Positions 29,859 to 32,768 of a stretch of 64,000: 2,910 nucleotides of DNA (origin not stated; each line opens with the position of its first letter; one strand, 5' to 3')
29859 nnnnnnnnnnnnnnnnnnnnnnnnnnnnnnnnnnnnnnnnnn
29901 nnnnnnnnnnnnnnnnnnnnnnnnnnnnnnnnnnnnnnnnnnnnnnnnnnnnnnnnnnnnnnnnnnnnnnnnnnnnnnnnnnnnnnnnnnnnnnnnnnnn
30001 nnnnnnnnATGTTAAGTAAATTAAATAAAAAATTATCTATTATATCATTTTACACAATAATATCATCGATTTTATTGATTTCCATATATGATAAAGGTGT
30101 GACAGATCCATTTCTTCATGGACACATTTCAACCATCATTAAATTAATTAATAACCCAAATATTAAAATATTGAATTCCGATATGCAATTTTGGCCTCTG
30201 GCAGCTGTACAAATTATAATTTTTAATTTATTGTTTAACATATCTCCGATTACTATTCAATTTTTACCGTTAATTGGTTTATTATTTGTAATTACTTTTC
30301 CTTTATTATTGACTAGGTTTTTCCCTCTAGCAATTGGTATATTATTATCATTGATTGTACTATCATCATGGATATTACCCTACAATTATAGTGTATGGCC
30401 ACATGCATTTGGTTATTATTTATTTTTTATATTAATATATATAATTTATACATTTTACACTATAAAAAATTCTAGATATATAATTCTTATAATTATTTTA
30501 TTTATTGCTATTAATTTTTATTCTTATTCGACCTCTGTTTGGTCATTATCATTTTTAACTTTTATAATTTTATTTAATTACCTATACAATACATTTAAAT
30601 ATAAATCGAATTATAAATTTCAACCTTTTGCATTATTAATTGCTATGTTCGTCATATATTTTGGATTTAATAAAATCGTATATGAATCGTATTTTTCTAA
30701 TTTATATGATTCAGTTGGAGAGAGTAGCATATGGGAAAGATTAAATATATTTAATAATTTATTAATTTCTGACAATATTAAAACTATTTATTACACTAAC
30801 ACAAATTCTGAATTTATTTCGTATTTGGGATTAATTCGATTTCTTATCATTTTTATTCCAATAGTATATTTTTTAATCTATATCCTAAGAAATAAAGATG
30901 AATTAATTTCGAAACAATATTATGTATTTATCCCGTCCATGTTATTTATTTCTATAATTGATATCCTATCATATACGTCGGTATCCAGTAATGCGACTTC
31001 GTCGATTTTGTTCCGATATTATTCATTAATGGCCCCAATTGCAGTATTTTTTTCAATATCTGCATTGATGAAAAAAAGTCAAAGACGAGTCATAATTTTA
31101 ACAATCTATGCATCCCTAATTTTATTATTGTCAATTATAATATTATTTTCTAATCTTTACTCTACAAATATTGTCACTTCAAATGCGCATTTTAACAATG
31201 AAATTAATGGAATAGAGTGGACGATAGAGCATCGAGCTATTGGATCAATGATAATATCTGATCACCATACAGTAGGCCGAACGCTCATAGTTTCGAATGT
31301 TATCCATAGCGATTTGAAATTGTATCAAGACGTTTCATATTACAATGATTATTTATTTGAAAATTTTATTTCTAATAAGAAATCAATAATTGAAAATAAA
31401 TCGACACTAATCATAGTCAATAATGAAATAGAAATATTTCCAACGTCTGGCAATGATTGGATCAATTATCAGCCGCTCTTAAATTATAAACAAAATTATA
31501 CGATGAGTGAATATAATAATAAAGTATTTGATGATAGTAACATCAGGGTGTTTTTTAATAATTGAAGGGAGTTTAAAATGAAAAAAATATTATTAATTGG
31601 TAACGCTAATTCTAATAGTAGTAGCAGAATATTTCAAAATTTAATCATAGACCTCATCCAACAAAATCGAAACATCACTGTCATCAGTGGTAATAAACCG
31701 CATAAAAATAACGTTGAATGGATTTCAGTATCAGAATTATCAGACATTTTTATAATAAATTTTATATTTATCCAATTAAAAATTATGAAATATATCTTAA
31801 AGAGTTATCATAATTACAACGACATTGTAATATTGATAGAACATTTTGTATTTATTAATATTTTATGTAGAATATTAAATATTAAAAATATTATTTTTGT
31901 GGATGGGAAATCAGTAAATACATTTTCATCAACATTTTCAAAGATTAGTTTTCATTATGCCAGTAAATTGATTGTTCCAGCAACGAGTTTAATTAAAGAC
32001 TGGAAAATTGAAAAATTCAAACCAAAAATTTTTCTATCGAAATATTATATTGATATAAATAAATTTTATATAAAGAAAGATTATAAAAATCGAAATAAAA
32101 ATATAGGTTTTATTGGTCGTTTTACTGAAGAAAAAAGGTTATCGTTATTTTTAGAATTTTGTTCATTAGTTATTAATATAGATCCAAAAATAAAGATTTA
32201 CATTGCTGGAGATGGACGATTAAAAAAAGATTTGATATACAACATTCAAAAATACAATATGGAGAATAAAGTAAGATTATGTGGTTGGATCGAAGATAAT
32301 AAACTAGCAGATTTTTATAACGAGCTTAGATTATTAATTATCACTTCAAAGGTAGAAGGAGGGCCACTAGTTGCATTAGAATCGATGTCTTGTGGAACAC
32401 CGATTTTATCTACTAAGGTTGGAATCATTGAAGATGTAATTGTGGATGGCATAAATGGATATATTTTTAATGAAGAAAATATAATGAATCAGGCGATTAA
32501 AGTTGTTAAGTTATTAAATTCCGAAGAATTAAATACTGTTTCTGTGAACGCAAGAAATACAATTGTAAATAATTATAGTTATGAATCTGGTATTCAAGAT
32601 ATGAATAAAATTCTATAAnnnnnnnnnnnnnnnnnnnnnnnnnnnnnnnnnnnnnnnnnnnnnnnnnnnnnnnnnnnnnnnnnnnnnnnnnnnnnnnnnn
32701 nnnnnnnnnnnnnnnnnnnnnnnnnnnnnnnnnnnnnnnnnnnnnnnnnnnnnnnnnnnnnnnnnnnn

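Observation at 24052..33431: CDP-ribitol-synthase-like fusion plus LicD transferase: predicted ribitol-phosphate (teichoic-acid/fukutin-like) decoration of an archaeal surface glycan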

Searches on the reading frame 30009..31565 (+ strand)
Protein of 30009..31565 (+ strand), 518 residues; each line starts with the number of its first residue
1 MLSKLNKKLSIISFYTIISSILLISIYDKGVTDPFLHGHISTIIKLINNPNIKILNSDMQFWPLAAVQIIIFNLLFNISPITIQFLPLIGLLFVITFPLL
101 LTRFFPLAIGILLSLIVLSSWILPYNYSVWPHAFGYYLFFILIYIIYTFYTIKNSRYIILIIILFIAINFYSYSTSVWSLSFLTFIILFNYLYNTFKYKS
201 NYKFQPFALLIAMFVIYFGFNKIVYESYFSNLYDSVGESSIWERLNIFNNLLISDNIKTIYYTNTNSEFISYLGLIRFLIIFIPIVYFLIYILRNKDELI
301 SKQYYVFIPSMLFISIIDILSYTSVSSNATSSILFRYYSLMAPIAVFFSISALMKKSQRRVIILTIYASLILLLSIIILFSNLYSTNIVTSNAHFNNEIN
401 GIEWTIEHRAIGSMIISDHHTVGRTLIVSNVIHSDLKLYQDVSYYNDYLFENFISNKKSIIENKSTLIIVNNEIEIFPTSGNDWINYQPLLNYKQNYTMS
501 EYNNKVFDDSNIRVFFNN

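Call 5: search_protein_families(library=pfam, proteins=[window:30009-31565:+], max_evalue=0.01)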
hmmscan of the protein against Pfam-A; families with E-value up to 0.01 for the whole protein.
window:30009-31565:+ (518 aa): 0 families

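Call 6: search_protein_families(library=ncbifam, proteins=[window:30009-31565:+], max_evalue=0.01)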
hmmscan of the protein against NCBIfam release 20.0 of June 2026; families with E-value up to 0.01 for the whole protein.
window:30009-31565:+ (518 aa): 0 families

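Call 47: search_solved_structures(query=window:30009-31565:+, max_evalue=10)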
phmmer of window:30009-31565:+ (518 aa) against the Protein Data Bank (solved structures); distinct sequences matched with E-value up to 10: 0.

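Call 48: find_homologous_proteins(query=window:30009-31565:+, max_evalue=0.001)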
Query window:30009-31565:+ (518 aa): 2 proteins with E <= 0.001 among 8000 candidates.
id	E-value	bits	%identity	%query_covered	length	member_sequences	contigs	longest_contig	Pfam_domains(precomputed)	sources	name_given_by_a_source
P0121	0.0e+0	1078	100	100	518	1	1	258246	-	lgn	-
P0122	2.0e-13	68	23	93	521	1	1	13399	-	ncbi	-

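Call 50: find_encoding_contigs(protein=P0122, flank=8000, max_places=2)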
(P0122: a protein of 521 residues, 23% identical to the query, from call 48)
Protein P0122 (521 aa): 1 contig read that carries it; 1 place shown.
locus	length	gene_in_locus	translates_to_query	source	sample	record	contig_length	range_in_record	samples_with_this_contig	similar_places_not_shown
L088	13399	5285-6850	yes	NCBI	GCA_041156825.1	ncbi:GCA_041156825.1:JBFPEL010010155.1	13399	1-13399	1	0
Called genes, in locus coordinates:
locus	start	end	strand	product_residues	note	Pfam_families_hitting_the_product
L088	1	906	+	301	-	?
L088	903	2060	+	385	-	PF13439:Glyco_transf_4, PF13477:Glyco_trans_4_2 (weak), PF13579:Glyco_trans_4_4, PF20706:GT4-conflict (weak), PF00534:Glycos_transf_1, PF13692:Glyco_trans_1_4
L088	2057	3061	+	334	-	PF00534:Glycos_transf_1, PF13692:Glyco_trans_1_4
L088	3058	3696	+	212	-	PF02223:Thymidylate_kin (weak), PF13401:AAA_22 (weak)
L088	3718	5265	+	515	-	PF01663:Phosphodiest, PF00884:Sulfatase (faint)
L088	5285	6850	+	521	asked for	-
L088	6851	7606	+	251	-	PF07760:DUF1616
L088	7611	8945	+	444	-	PF01943:Polysacc_synt (weak)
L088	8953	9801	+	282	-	PF02517:Rce1-like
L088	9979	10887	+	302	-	-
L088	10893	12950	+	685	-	PF13196:DUF4012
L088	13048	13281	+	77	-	-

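Call 55: search_protein_representatives(protein=window:30009-31565:+)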
Query: 518 residues. Proteins with E-value up to 0.001 (for the whole library): 123; up to 1e-10: 65; up to 1e-30: 12. The best 123 are listed.
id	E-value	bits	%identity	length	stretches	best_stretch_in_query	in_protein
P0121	0.0e+00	1077.5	100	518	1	1-518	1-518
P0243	8.8e-48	179.8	28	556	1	7-514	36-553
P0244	3.7e-37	144.7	27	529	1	16-514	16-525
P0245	1.6e-36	142.7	25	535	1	12-516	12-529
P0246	6.3e-35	137.4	27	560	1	2-516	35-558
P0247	1.4e-34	136.3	22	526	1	9-517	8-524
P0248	4.6e-34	134.5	30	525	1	10-515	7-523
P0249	2.0e-33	132.4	24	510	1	14-514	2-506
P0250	2.9e-32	128.6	28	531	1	3-515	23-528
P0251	5.4e-32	127.7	27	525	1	5-515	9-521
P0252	1.3e-31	126.5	25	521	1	16-514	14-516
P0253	5.8e-31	124.3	24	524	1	4-512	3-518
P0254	5.2e-30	121.2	24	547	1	22-509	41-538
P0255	2.9e-29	118.7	25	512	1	28-495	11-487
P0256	4.6e-29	118.0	26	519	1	5-515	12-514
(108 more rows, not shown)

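Call 57: search_protein_families(library=pfam, alignment_id=A3, max_evalue=0.01)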
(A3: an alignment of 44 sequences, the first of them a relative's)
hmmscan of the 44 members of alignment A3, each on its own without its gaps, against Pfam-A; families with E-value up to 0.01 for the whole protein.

A. member 1, P0121 (518 aa): 0 families

B. families by the number of members that match (of 44 scanned): 2 families
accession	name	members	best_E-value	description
PF11152.14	CCB2_CCB4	1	0.0011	Cofactor assembly of complex C subunit B, CCB2/CCB4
PF20176.3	DUF6541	1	0.0015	Family of unknown function (DUF6541)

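Call 58: search_solved_structures(query=A3, max_evalue=10)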
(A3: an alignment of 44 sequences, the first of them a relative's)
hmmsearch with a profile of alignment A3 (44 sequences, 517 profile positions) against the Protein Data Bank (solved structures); distinct sequences matched with E-value up to 10: 2.
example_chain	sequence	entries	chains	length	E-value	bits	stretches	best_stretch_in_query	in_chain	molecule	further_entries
9llg_M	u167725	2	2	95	0.66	11.8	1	268-332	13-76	De novo designed negative allosteric GPCR exoframe modulator targeting TM5/6/7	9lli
2il5_A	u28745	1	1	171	1.6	10.5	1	401-458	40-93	Hypothetical protein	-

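Call 67: predict_structure(alignment_id=A3)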
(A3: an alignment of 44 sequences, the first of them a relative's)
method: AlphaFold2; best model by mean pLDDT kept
length: 518 residues; sequences in the alignment: 44
mean_pLDDT: 90.3   pTM: 0.90
mean pLDDT of the five models: 90.3, 88.8, 88.6, 87.8, 86.1
residues with pLDDT >= 90: 382; 70-90: 94; 50-70: 42; < 50: 0
segments of 3 or more residues with pLDDT < 50: none
pLDDT, mean of each block of 10 residues (from residue 1): 87 96 96 95 94 85 94 97 96 95 94 96 92 96 96 94 97 95 96 81 83 96 86 69 68 66 81 94 95 85 93 92 66 79 95 92 96 97 93 94 96 95 97 94 93 80 80 96 90 94 93 92
secondary structure, 60 per line:
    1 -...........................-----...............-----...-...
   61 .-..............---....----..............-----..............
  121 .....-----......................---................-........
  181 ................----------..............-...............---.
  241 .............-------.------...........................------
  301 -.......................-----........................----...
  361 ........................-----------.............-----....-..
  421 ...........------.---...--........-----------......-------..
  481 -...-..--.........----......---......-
elements in order: H2-28 H34-48 H58-61 H63-76 H80-83 H88-101 H107-125 H131-152 H156-171 H173-196 H207-220 H222-236 H240-253 H268-294 H302-324 H330-353 H358-384 H396-408 E414-417 H419-431 E442-444 H447-454 E466-471 H490-498 E503-508 E512-517

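Call 69: fold_search(model_id=the predicted structure, library=pdb)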
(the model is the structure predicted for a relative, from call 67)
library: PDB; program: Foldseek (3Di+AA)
matches with E <= 10: 285; with E <= 0.001: 12
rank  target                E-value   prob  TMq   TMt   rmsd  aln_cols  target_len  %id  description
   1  6s7o_A                4.0e-05  1.00  0.50  0.42  12.5       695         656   11  Cryo-EM structure of human oligosaccharyltransferase complex OST-A (released 2019-12-18)
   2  7oci_F                5.2e-05  1.00  0.47  0.39  14.1       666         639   10  Cryo-EM structure of yeast Ost6p containing oligosaccharyltransferase complex (released 2022-02-16)
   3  6ezn_F                2.4e-04  1.00  0.44  0.37  13.3       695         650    9  Cryo-EM structure of the yeast oligosaccharyltransferase (OST) complex (released 2018-01-17)
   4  8if8_C                2.4e-04  1.00  0.41  0.37  15.2       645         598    9  Arabinosyltransferase AftA (released 2023-05-31)
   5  3rce_A                2.8e-04  1.00  0.53  0.42  11.8       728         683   11  Bacterial oligosaccharyltransferase PglB (released 2011-06-15)
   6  6c26_A                2.8e-04  1.00  0.46  0.39  13.8       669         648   12  The Cryo-EM structure of a eukaryotic oligosaccharyl transferase complex (released 2018-01-31)
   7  9s6t_A                5.0e-04  1.00  0.40  0.42   9.9       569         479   12  Ternary cryo-EM structure of chicken ALG12 with Dol25-PP-GlcNAc2Man7, Dol25-P-Man, and Fab (released 2026-03-18)
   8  7zli_A                5.7e-04  1.00  0.50  0.41  10.4       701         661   11  Cryo-EM structure of C-mannosyltransferase CeDPY19, in complex with Dol25-P-Man and bound to CMT2-Fab and anti-Fab nan (released 2023-01-11)
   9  8agb_A                5.7e-04  1.00  0.41  0.35  14.4       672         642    9  Structure of yeast oligosaccharylransferase complex with lipid-linked oligosaccharide bound (released 2022-12-07)
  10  7zlg_A                8.0e-04  1.00  0.48  0.40  10.4       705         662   12  Cryo-EM structure of C-mannosyltransferase CeDPY19, in complex with acceptor peptide and bound to CMT2-Fab and anti-Fa (released 2023-01-11)
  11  6gxc_A                8.7e-04  1.00  0.52  0.41  10.3       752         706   10  Bacterial oligosaccharyltransferase PglB in complex with an inhibitory peptide and a reactive lipid-linked oligosaccha (released 2018-11-14)
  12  5ogl_A                9.1e-04  1.00  0.47  0.36  11.3       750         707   10  Structure of bacterial oligosaccharyltransferase PglB in complex with an acceptor peptide and an lipid-linked oligosac (released 2017-10-25)
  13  5f15                  6.4e-03  1.00  0.39  0.38  12.2       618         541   10  Crystal Structure of ArnT from Cupriavidus metallidurans bound to Undecaprenyl phosphate (released 2016-02-17)
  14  9s6u_A                4.7e-02  0.99  0.38  0.36   8.9       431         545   13  Ternary cryo-EM structure of human ALG9 with Dol25-PP-GlcNAc2Man8, Dol25-P-Man and Fab (released 2026-03-18)
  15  9i5k_A                9.1e-02  1.00  0.45  0.47   8.8       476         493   12  Structure of the Chaetomium thermophilum Pmt4 homodimer (C2 symmetry) (released 2025-12-24)
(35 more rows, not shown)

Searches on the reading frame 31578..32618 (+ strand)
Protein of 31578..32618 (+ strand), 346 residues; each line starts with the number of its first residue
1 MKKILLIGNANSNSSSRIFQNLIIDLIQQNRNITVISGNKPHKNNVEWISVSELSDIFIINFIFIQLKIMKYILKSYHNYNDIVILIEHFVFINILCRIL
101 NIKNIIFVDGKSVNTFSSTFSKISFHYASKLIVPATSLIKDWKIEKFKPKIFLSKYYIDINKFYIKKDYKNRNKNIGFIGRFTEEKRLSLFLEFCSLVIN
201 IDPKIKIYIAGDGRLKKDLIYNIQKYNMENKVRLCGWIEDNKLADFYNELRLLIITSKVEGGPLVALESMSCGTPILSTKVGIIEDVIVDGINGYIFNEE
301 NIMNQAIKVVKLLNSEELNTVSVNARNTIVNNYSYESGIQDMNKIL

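Call 5: search_protein_families(library=pfam, proteins=[window:31578-32618:+], max_evalue=0.01)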
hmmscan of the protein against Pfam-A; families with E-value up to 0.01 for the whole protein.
window:31578-32618:+ (346 aa): 4 families
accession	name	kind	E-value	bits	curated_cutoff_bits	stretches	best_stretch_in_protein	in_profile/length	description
PF00534.26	Glycos_transf_1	-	1.8e-32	112.7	26.4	1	170-319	12-162/172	Glycosyl transferases group 1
PF13692.12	Glyco_trans_1_4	-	1.4e-26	93.9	27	1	174-314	2-141/142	Glycosyl transferases group 1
PF13524.12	Glyco_trans_1_2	-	8.9e-05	22.9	25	1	203-342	13-142/144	Glycosyl transferase-like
PF20706.3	GT4-conflict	-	0.0023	17.4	26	1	232-279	263-312/385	Family 4 Glycosyltransferase in conflict systems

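Call 6: search_protein_families(library=ncbifam, proteins=[window:31578-32618:+], max_evalue=0.01)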
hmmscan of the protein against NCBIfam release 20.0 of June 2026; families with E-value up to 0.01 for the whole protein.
window:31578-32618:+ (346 aa): 37 families (the best 25 are shown)
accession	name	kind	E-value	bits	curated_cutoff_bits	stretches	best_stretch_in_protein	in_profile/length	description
NF047880.1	glyco_SdgA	exception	5.3e-19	68.1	800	1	68-336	204-477/488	serine-aspartate repeat adhesin O-glycosyltransferase SdgA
TIGR03999.1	thiol_BshA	equivalog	1.2e-18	67.2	273.7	1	170-342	196-366/375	N-acetyl-alpha-D-glucosaminyl L-malate synthase BshA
NF041876.1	EPS_EpsE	equivalog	1.9e-17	63.6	400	1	147-338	184-385/389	exopolysaccharide biosynthesis GT4 family glycosyltransferase EpsE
NF047881.1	glyco_SdgB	exception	4.9e-17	61.8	800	1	101-345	249-492/496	serine-aspartate repeat adhesin O-glycosyltransferase SdgB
NF007396.0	PRK09922.1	equivalog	2e-16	59.8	385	1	22-334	25-344/361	lipopolysaccharide 1,6-galactosyltransferase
TIGR03088.1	stp2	hypoth_equivalog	7.8e-16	58.1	409.05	1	171-342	192-366/374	TIGR03088 family PEP-CTERM/XrtA system glycosyltransferase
TIGR04063.1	stp3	hypoth_equivalog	9.7e-15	54.3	442.05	1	173-341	213-387/397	TIGR04063 family PEP-CTERM/XrtA system glycosyltransferase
TIGR04157.1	glyco_rSAM_CFB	subfamily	1e-14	54.4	400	1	166-345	218-405/406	TIGR04157 family glycosyltransferase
NF041010.1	glycosy_Agl16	equivalog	1.9e-13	50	575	1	163-326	170-329/352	glycosylation protein Agl16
NF012028.0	PRK15484.1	subfamily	4.3e-13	49.1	618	1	170-344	190-373/380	lipopolysaccharide N-acetylglucosaminyltransferase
NF047684.1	TeichurnBiosyTuaC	equivalog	4.7e-13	48.8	550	1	171-337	217-377/391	teichuronic acid biosynthesis protein TuaC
NF038298.1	EPS_HpsO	equivalog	1e-12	47.5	575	1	170-331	198-369/388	hormogonium polysaccharide biosynthesis glycosyltransferase HpsO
TIGR03449.1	mycothiol_MshA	equivalog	7.8e-12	44.8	462.5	1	172-343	219-397/406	D-inositol-3-phosphate glycosyltransferase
NF046085.1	XrtY_assoc_Gly1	equivalog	2.3e-11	43.2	400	1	166-336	199-371/387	XrtY-associated glycosyltransferase XYAG1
NF038011.1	PelF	equivalog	2.6e-11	43.3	100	1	169-323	302-452/489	GT4 family glycosyltransferase PelF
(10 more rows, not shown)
